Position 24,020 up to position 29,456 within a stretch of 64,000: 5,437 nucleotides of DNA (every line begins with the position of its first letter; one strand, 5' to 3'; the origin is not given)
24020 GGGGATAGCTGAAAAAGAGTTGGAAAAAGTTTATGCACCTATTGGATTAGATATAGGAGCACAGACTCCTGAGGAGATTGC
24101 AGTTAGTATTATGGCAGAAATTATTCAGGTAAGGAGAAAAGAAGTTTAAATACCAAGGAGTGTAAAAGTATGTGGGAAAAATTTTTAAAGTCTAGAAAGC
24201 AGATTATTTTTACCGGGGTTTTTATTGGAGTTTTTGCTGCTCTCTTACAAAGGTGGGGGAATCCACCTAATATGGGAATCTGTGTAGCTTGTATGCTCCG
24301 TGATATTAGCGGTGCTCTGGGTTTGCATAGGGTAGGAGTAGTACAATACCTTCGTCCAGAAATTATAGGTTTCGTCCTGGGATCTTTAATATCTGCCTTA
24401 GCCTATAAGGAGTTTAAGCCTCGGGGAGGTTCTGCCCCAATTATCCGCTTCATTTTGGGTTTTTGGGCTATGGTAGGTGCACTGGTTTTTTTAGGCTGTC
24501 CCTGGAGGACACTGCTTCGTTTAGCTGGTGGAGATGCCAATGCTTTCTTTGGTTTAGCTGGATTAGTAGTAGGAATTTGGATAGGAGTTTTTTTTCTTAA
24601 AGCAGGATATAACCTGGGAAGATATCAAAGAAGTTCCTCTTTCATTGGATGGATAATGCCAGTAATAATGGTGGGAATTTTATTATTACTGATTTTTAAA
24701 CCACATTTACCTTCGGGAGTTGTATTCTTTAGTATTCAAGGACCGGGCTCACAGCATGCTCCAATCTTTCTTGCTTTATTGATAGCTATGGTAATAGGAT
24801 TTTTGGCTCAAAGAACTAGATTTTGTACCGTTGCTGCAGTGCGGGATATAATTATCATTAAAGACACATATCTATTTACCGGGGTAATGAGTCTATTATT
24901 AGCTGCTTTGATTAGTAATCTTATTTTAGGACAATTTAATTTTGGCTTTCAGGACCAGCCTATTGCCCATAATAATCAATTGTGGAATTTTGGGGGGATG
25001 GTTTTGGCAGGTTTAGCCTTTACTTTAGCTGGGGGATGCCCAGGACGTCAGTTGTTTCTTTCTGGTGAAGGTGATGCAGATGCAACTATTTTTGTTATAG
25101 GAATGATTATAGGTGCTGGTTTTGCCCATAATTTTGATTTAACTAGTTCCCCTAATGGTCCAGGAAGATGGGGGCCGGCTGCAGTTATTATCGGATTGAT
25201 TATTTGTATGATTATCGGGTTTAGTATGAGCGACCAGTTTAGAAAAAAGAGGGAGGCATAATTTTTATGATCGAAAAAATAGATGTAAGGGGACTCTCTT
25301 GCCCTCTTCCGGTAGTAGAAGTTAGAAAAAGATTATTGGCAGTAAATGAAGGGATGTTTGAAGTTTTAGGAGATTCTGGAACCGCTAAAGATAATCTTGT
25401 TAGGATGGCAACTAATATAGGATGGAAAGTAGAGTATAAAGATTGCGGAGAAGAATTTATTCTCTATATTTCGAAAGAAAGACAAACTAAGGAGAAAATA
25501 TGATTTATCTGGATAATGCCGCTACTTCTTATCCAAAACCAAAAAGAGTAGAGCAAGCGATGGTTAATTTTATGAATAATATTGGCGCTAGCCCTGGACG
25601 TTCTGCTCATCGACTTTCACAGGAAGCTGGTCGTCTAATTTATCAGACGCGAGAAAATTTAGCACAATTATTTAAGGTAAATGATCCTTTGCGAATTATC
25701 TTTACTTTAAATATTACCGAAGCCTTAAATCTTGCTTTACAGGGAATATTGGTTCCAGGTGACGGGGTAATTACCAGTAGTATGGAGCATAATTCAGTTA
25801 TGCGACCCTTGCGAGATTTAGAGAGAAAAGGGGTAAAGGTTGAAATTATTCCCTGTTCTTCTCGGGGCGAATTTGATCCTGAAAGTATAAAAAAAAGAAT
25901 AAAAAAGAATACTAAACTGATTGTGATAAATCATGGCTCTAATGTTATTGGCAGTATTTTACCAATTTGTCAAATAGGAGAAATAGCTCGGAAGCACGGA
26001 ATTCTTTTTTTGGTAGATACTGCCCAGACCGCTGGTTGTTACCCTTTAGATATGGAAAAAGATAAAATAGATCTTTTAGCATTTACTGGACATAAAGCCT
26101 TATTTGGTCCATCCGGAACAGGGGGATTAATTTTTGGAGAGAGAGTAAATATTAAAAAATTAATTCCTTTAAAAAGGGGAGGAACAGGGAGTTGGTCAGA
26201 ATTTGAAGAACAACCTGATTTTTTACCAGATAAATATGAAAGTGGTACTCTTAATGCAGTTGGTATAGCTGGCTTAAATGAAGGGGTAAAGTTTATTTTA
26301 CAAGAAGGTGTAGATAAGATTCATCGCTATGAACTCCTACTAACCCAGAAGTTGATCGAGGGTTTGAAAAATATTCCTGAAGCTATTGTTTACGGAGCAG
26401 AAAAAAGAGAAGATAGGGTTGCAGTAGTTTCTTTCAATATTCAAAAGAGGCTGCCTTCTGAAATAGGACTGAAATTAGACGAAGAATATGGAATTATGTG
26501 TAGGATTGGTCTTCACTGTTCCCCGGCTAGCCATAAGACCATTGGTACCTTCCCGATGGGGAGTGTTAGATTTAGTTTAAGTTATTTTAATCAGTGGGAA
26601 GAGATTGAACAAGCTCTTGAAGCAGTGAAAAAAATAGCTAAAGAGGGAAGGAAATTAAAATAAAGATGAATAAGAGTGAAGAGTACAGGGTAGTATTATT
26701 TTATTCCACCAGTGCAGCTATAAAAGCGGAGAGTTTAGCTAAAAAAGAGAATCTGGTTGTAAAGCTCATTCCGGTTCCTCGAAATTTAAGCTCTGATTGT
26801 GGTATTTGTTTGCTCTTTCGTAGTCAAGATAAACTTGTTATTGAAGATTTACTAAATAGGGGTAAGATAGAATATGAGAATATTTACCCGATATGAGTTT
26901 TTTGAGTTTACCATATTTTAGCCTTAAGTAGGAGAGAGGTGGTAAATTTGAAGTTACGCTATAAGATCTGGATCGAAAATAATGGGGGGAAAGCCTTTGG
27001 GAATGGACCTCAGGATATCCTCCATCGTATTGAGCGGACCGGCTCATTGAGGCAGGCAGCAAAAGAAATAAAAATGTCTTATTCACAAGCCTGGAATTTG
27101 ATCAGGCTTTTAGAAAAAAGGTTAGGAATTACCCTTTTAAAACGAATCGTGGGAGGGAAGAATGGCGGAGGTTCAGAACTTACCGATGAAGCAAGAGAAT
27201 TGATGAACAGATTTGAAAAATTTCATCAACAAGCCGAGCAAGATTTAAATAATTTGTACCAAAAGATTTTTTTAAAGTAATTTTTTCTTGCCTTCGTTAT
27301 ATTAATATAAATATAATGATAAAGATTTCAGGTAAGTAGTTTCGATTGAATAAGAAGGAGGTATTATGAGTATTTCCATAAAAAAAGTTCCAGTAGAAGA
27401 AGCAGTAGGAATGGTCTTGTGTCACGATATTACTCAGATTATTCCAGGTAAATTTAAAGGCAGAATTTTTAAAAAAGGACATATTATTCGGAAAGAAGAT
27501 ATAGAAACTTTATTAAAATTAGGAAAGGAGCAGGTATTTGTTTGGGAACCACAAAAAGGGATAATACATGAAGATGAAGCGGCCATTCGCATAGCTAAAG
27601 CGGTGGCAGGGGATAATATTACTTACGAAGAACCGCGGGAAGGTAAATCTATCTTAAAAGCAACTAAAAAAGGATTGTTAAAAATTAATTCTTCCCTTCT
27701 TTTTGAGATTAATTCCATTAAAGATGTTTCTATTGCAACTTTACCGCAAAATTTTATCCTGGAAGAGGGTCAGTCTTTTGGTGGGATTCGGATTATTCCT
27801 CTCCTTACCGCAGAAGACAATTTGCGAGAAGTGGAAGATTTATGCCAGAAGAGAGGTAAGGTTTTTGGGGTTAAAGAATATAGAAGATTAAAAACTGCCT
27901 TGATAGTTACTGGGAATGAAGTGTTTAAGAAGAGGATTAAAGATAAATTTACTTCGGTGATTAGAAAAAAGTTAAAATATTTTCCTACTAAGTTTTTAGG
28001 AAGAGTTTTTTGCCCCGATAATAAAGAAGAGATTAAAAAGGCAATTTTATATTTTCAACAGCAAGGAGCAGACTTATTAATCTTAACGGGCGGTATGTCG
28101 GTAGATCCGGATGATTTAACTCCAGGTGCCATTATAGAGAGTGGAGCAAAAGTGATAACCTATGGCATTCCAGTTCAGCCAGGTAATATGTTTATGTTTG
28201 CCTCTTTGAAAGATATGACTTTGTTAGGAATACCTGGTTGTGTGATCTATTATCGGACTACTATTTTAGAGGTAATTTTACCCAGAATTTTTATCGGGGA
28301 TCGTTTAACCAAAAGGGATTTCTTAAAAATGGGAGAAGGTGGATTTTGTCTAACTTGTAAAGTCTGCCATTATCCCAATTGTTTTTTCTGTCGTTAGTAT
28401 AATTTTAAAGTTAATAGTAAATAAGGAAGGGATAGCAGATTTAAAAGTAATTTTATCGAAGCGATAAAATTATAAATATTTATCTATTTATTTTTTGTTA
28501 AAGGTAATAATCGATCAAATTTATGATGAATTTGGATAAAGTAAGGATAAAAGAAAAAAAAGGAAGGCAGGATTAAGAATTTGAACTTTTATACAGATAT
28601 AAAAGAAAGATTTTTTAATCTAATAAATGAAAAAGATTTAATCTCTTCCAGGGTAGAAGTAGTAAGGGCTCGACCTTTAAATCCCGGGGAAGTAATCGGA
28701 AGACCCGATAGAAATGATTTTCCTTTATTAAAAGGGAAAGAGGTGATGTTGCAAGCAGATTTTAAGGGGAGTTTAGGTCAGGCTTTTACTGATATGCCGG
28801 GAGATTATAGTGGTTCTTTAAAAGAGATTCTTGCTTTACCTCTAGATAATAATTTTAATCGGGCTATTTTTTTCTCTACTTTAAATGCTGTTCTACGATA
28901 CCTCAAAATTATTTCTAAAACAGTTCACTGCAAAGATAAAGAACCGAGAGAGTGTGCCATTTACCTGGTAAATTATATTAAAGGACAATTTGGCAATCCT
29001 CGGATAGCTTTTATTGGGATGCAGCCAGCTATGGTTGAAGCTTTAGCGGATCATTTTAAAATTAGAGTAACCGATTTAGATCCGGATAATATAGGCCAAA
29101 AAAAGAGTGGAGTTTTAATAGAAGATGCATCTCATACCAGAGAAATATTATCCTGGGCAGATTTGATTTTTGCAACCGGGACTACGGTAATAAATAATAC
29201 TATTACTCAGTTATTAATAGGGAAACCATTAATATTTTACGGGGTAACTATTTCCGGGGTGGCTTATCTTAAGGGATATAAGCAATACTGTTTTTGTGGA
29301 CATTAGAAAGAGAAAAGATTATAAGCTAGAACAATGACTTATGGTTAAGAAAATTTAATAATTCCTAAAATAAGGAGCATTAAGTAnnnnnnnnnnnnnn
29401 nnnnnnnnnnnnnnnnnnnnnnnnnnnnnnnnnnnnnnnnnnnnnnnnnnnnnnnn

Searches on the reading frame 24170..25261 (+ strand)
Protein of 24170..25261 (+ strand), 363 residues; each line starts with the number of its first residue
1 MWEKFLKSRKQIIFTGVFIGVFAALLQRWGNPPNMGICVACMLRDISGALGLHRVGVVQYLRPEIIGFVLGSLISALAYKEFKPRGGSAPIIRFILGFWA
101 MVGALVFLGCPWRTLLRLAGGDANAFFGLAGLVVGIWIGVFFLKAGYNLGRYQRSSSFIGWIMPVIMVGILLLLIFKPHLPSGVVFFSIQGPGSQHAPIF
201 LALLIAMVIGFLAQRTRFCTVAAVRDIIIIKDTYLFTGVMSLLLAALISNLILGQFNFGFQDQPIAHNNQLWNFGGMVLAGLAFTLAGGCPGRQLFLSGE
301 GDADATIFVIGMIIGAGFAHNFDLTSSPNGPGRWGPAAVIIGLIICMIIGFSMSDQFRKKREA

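Call 17: search_protein_families(library=ncbifam, proteins=[window:24170-25261:+])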
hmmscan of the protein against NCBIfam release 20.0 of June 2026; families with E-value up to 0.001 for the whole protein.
window:24170-25261:+ (363 aa): 4 families
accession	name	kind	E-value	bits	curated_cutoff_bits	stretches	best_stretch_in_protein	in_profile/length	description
TIGR04112.1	seleno_YedE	equivalog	1.8e-147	490.9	200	1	12-351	2-337/337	YedE family putative selenium transporter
NF052577.1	ThSTportTsuASprch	equivalog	5.3e-11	42.4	400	1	200-310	3-111/330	thiosulfate transporter TsuA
NF041049.1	thio_trans_TsuA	exception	6.5e-06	25.5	645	1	199-312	4-115/348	thiosulfate utilization transporter TsuA/YeeE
NF033796.1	selen_YedE_FdhT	exception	0.00041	19.6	350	1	65-318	76-331/387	selenium metabolism membrane protein YedE/FdhT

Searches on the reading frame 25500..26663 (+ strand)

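Call 17: search_protein_families(library=ncbifam, proteins=[window:25500-26663:+])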
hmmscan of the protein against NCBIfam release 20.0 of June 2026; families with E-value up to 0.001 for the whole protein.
window:25500-26663:+ (387 aa): 65 families (the best 25 are shown)
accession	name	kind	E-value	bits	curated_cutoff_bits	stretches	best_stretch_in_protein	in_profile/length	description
TIGR01977.1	am_tr_V_EF2568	hypoth_equivalog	9.2e-148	492.2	377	1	2-379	1-376/376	cysteine desulfurase family protein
NF040779.1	Sec_lyase_SclA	exception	2.2e-119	398.8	525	1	2-379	1-376/378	selenocysteine lyase SclA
TIGR01979.1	sufS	subfamily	2.8e-76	257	475.1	1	1-381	19-400/403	SufS family cysteine desulfurase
NF041166.1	f2_encap_cargo1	exception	4e-55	188.1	800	1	1-379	246-623/623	family 2A encapsulin nanocompartment cargo protein cysteine desulfurase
TIGR03402.1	FeS_nifS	equivalog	2.2e-54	184.7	530.75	1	2-386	1-376/379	cysteine desulfurase NifS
NF006791.0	PRK09295.1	equivalog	1.7e-52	178.9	661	1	1-381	24-403/406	cysteine desulfurase SufS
NF010611.0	PRK14012.1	equivalog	4e-48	164.3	548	1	2-384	7-383/406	IscS subfamily cysteine desulfurase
TIGR02006.1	IscS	equivalog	1.3e-46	159.4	643.2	1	2-384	5-379/402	IscS subfamily cysteine desulfurase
TIGR03235.1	DNA_S_dndA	equivalog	1.4e-46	159.4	480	1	3-315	1-301/353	cysteine desulfurase DndA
TIGR01976.1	am_tr_V_VC1184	hypoth_equivalog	3.1e-43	148.6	352.35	1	1-376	19-401/401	cysteine desulfurase-like protein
TIGR03392.1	FeS_syn_CsdA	equivalog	6.5e-43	147.4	493.6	1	2-378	18-391/398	cysteine desulfurase CsdA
NF008126.0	PRK10874.1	equivalog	3.8e-42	144.8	607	1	2-378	21-394/401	cysteine desulfurase CsdA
TIGR03403.1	nifS_epsilon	equivalog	1.3e-37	129.6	587.7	1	2-384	1-377/382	NifS family cysteine desulfurase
NF002806.0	PRK02948.1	subfamily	7.3e-33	114.1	304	1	1-311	1-295/381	IscS subfamily cysteine desulfurase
NF051467.1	peri_mod_PvdN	equivalog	2.2e-13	49.6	650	1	13-225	64-289/425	pyoverdine-tailoring periplasmic protein PvdN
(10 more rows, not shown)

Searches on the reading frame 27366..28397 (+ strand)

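Call 35: search_protein_families(library=pfam, proteins=[window:27366-28397:+], max_evalue=0.00001)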
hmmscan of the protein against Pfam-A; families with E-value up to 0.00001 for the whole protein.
window:27366-28397:+ (343 aa): 1 family
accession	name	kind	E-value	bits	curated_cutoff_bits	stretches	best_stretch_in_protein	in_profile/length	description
PF00994.29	MoCF_biosynth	-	2.2e-20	73.3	26.6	1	178-308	1-142/144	Probable molybdopterin binding domain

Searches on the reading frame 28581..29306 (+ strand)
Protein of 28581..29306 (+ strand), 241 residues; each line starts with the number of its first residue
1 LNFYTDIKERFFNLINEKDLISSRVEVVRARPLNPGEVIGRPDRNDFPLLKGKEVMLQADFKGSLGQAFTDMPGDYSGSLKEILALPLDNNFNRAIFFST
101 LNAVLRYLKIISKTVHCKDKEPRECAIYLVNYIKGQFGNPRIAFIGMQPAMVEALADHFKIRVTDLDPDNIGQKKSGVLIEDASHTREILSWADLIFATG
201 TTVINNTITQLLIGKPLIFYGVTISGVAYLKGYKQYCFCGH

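Call 35: search_protein_families(library=pfam, proteins=[window:28581-29306:+], max_evalue=0.00001)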
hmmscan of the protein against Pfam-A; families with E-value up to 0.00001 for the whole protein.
window:28581-29306:+ (241 aa): 1 family
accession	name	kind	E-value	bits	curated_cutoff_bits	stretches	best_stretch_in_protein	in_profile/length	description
PF04016.18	DUF364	-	1.6e-09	37.9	23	1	139-212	11-82/147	Putative heavy-metal chelation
